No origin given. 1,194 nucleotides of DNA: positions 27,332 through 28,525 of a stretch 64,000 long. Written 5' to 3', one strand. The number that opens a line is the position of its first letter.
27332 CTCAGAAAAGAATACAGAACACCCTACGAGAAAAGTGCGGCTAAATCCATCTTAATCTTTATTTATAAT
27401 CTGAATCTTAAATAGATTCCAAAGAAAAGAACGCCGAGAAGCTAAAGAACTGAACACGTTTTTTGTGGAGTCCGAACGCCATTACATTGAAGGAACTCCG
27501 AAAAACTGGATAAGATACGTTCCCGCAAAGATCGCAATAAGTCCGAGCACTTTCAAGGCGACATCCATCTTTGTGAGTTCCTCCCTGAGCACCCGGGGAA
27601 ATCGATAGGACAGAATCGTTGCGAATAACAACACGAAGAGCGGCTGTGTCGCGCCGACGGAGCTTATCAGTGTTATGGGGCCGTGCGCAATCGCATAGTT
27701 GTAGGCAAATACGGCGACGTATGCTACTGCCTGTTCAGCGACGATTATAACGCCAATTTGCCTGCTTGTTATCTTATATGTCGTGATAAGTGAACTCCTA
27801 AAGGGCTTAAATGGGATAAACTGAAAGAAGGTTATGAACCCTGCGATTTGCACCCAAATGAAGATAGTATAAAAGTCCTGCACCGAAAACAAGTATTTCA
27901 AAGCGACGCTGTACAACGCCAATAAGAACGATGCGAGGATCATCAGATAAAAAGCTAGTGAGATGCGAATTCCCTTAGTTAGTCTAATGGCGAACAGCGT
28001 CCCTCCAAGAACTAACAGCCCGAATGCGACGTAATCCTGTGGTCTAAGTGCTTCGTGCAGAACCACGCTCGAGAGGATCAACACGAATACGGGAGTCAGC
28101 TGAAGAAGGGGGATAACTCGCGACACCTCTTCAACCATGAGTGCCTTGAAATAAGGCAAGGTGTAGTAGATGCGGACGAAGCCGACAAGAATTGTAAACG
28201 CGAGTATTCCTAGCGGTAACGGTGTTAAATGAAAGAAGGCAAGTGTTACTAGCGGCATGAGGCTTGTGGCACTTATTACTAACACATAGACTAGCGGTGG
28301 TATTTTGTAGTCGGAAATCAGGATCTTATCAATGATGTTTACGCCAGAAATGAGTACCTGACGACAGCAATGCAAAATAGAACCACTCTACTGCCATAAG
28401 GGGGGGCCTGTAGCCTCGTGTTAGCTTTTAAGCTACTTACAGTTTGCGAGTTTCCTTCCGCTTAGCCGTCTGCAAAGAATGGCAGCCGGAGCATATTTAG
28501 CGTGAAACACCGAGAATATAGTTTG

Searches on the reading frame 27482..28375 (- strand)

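Call 32: search_protein_families(library=pfam, proteins=[window:27482-28375:-], max_evalue=1e-8)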
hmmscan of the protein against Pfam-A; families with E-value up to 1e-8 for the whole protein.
window:27482-28375:- (297 aa): 1 family
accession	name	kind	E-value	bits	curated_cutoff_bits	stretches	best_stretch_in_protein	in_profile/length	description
PF00892.27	EamA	-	1.9e-16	61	28.2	1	17-127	22-132/135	EamA-like transporter family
